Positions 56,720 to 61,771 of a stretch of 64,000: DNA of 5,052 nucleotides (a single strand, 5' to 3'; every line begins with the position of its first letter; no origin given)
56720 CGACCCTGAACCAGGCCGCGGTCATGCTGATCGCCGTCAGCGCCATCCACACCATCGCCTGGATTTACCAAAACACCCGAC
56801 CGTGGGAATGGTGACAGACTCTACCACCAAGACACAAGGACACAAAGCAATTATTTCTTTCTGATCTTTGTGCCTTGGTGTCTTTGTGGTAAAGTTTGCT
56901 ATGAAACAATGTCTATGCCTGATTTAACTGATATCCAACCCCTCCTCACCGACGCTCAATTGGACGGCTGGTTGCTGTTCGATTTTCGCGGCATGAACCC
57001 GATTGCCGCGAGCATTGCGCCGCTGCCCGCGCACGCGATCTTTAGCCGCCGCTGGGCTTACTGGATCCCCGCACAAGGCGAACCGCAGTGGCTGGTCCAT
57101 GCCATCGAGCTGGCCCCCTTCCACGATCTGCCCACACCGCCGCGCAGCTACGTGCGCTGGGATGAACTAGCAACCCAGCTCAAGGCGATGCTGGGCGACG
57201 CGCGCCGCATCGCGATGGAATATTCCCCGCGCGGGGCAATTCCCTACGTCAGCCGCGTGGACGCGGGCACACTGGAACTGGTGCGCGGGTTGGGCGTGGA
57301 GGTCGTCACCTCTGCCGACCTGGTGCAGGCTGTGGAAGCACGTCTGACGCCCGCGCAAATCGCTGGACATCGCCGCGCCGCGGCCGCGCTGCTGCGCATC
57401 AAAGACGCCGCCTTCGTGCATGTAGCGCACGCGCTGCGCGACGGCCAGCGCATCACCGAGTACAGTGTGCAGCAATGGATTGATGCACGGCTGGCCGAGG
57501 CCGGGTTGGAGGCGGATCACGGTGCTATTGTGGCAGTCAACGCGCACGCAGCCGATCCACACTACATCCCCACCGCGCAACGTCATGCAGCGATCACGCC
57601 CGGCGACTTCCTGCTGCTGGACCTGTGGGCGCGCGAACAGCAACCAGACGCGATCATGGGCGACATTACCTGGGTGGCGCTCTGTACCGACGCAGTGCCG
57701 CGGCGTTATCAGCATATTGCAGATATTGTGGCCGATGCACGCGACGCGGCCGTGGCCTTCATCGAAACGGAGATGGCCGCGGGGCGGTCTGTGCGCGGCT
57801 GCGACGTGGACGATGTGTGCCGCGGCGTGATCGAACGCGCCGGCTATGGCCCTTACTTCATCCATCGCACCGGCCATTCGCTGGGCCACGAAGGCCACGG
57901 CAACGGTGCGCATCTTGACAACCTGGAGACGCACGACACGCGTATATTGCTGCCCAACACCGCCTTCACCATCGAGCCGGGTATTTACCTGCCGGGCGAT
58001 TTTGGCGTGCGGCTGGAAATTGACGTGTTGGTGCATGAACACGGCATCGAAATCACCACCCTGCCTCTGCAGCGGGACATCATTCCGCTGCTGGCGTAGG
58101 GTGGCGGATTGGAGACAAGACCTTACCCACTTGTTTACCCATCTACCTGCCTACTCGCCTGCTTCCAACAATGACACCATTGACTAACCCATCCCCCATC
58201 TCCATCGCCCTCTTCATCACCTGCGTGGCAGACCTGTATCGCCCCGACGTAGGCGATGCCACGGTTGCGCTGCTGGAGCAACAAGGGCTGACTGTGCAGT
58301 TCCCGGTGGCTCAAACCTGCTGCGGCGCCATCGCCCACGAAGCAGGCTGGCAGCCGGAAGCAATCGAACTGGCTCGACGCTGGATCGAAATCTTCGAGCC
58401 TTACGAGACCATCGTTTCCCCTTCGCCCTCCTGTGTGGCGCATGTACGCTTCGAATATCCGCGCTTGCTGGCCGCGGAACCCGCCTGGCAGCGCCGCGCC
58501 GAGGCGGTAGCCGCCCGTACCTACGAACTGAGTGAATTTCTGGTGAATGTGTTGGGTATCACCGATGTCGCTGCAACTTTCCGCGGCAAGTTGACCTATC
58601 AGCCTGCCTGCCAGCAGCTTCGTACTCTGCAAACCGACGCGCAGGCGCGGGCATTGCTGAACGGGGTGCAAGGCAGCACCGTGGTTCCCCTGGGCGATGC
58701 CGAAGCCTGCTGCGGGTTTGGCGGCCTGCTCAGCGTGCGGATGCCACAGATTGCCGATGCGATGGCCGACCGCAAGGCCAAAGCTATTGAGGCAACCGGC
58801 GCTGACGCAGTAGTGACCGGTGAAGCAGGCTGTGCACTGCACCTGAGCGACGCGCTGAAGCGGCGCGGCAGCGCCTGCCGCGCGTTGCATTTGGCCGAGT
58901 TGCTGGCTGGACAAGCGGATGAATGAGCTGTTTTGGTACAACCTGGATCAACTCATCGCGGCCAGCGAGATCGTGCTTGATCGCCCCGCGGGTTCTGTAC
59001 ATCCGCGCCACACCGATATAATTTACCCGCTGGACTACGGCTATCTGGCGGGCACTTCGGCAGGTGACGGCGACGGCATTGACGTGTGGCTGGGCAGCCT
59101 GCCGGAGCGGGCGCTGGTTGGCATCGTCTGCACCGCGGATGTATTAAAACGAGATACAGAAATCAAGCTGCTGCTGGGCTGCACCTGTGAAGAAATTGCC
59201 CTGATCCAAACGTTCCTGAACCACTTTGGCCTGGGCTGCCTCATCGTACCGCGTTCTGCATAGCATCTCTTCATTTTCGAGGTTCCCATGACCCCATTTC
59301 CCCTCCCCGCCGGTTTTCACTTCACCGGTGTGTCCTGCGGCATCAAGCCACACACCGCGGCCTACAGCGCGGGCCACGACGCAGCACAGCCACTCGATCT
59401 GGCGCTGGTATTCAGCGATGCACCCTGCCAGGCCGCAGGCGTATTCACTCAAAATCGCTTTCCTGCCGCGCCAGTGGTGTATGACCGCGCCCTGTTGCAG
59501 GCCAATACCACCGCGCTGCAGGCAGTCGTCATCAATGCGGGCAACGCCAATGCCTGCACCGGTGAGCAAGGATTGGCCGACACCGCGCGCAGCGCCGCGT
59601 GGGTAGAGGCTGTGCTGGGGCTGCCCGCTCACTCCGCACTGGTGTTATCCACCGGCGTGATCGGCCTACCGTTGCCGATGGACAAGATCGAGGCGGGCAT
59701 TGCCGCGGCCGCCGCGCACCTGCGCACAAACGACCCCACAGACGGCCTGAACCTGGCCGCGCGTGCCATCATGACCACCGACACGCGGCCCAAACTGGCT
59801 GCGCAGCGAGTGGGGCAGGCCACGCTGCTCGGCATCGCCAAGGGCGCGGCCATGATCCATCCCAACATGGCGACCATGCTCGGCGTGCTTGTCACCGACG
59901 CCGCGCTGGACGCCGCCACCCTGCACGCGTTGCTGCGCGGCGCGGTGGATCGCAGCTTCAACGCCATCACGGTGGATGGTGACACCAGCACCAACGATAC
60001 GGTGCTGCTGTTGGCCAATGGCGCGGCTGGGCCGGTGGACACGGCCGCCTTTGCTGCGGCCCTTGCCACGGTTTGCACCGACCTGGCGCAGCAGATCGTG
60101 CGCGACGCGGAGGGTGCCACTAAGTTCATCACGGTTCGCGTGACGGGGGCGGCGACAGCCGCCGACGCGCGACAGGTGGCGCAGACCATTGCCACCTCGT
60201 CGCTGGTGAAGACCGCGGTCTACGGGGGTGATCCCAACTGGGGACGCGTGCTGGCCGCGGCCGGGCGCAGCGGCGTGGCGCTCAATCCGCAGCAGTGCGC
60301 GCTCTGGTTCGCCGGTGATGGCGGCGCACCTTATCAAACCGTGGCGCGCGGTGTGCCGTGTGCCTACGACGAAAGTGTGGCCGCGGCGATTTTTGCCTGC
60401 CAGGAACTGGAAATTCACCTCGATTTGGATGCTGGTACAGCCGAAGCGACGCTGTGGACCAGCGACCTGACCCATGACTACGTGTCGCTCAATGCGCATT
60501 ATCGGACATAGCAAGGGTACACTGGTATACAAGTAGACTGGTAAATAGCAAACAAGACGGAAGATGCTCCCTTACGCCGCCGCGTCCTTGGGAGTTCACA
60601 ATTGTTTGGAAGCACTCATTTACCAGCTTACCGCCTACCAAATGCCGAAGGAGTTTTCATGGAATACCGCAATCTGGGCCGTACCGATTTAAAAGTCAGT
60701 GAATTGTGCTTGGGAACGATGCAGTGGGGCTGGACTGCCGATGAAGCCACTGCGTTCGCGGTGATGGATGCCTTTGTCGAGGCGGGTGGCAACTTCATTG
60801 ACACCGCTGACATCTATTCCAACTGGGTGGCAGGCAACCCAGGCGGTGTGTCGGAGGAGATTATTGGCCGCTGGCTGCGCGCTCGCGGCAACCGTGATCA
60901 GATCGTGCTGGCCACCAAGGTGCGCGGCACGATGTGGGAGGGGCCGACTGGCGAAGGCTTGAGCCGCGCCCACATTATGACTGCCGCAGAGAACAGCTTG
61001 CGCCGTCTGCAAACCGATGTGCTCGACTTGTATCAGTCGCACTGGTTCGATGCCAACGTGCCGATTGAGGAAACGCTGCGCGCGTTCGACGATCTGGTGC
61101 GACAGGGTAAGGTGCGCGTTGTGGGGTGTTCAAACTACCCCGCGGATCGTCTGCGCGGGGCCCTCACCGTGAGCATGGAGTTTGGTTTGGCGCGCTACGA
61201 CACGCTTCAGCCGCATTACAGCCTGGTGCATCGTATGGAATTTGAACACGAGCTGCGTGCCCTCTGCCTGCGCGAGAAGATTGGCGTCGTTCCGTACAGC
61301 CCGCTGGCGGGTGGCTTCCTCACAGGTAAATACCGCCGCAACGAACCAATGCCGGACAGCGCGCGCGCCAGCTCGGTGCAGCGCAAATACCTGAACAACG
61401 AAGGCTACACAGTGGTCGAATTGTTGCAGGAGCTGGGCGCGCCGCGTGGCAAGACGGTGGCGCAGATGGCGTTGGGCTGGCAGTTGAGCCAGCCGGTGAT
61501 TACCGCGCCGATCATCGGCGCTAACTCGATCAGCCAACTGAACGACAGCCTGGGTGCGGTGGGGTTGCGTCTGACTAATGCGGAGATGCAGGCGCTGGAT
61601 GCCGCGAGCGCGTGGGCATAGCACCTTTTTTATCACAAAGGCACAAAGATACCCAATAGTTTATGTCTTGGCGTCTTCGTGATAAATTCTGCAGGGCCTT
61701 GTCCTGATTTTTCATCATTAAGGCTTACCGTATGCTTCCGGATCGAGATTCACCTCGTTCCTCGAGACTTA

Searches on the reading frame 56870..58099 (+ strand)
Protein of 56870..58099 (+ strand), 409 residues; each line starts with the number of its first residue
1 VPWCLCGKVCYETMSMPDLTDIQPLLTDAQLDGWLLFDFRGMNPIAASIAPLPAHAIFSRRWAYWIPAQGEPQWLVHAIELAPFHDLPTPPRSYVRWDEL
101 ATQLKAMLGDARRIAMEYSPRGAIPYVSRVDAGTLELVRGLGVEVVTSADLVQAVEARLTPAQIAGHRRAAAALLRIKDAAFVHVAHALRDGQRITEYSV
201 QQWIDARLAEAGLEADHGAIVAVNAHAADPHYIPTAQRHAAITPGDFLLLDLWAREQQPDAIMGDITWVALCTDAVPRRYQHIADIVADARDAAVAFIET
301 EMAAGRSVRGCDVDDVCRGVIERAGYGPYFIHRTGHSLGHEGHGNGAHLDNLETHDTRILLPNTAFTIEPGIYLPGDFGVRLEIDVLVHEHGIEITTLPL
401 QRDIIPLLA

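Call 28: search_protein_families(library=pfam, proteins=[window:56870-58099:+], max_evalue=0.001)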
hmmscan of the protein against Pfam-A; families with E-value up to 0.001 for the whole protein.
window:56870-58099:+ (409 aa): 1 family
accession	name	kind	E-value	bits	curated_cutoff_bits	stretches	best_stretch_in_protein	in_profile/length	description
PF00557.29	Peptidase_M24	-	2e-37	129.4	23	1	176-390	8-208/208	Metallopeptidase family M24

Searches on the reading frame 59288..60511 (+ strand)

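Call 81: search_protein_families(library=pfam, proteins=[window:59288-60511:+], max_evalue=0.001)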
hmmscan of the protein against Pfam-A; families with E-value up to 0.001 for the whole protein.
window:59288-60511:+ (407 aa): 1 family
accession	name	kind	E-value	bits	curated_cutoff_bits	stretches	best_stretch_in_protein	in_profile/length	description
PF01960.23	ArgJ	-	2.2e-141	471.4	32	1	27-407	6-377/377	ArgJ family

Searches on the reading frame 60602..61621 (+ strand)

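Call 81: search_protein_families(library=pfam, proteins=[window:60602-61621:+], max_evalue=0.001)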
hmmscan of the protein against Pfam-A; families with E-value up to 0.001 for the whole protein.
window:60602-61621:+ (339 aa): 1 family
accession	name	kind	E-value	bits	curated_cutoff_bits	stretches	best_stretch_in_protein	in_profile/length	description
PF00248.27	Aldo_ket_red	-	3.4e-79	266.4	24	1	34-335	1-289/291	Aldo/keto reductase family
